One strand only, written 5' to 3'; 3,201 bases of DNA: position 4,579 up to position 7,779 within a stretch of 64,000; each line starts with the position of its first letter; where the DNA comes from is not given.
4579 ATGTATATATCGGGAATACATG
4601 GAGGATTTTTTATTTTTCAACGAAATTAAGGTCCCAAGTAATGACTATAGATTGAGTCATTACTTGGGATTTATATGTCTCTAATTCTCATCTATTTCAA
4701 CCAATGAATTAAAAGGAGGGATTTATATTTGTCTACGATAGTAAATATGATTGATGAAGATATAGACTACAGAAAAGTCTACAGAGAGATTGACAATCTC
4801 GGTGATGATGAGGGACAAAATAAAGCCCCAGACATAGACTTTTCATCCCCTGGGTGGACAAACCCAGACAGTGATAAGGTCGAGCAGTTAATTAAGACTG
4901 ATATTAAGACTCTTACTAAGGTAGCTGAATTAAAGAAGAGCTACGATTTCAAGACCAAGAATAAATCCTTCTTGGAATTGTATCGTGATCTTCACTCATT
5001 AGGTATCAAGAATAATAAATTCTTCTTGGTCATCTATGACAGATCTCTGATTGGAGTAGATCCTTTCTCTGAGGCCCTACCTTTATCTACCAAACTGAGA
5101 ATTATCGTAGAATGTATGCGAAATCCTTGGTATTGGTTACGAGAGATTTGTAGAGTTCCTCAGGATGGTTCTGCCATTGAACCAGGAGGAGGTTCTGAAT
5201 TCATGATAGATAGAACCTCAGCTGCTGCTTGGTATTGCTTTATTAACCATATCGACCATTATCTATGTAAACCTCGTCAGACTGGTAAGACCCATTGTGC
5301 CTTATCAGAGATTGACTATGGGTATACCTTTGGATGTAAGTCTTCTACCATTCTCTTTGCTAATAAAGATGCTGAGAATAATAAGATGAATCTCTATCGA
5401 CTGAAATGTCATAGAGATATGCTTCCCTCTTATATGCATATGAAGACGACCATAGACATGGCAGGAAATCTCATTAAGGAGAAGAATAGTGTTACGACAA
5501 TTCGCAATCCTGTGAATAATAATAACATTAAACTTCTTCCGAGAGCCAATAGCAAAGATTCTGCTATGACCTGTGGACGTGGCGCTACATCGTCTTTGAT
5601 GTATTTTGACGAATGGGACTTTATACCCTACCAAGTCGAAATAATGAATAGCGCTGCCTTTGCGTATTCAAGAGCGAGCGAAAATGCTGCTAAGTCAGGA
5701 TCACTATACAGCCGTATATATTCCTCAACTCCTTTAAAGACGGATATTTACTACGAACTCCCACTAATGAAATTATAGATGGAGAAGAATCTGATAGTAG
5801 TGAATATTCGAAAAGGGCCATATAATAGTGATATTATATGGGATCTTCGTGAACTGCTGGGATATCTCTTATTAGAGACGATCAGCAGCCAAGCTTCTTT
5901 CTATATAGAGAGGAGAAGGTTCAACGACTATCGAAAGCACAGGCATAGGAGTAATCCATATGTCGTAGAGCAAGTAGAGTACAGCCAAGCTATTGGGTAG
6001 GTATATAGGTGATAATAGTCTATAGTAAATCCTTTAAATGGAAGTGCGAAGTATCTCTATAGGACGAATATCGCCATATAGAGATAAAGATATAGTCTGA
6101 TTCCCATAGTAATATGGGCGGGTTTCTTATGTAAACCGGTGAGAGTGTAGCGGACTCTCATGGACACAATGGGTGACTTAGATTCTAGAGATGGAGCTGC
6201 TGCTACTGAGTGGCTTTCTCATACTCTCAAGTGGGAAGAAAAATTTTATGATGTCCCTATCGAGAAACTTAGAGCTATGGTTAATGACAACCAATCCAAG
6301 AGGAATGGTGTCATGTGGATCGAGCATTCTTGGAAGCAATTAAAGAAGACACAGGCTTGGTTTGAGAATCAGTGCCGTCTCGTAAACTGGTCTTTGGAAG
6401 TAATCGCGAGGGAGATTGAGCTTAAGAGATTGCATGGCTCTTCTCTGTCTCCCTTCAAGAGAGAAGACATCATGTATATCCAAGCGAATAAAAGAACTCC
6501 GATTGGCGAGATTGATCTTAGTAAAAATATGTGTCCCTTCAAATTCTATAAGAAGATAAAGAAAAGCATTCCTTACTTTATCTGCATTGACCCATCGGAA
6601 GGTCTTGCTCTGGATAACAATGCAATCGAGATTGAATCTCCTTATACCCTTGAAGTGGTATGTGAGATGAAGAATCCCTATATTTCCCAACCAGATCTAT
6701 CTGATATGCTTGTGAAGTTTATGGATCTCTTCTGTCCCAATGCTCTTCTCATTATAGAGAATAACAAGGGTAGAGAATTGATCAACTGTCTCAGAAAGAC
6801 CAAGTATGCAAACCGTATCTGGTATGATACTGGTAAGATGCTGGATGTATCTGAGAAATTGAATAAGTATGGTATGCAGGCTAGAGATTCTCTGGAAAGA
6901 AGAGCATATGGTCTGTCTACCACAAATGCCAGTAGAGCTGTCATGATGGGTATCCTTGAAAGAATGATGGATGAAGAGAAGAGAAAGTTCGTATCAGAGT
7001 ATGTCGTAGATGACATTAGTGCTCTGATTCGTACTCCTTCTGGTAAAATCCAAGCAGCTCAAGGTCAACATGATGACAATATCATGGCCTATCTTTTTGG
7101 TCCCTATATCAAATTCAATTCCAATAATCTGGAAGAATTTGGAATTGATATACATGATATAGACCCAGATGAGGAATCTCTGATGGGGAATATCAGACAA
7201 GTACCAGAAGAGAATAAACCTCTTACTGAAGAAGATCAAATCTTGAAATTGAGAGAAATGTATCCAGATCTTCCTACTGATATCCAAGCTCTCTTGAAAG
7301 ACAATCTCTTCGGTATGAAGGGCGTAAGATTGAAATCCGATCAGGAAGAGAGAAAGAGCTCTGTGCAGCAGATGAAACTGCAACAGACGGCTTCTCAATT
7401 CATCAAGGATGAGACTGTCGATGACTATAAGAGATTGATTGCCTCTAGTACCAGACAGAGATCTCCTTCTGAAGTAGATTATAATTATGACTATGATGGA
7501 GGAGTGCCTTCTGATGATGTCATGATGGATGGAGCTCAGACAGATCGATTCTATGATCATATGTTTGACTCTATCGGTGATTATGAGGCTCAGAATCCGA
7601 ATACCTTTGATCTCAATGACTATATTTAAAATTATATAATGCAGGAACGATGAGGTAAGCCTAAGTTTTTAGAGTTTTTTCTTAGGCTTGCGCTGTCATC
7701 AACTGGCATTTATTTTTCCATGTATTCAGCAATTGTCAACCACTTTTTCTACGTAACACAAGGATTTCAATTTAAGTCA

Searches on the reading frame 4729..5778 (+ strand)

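Call 104: search_protein_families(library=pfam, proteins=[window:4729-5778:+], max_evalue=0.0001)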
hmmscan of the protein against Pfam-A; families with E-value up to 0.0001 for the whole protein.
window:4729-5778:+ (349 aa): 0 families

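Call 105: search_protein_families(library=phrogs, proteins=[window:4729-5778:+], max_evalue=0.00001)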
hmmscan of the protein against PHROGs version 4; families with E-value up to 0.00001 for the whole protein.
window:4729-5778:+ (349 aa): 2 families
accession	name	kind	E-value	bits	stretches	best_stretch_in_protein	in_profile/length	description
phrog_32359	-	head and packaging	9.5e-43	147.3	1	70-279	8-206/210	terminase large subunit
phrog_2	-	head and packaging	5.8e-20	72.6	1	70-208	70-196/807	terminase large subunit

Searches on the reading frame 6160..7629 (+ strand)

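Call 104: search_protein_families(library=pfam, proteins=[window:6160-7629:+], max_evalue=0.0001)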
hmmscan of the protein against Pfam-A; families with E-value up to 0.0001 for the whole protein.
window:6160-7629:+ (489 aa): 0 families

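Call 105: search_protein_families(library=phrogs, proteins=[window:6160-7629:+], max_evalue=0.00001)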
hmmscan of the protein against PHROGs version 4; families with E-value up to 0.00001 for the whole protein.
window:6160-7629:+ (489 aa): 1 family
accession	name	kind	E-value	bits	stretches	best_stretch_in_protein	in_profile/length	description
phrog_24361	-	head and packaging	2.8e-08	34.7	1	181-318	13-138/162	terminase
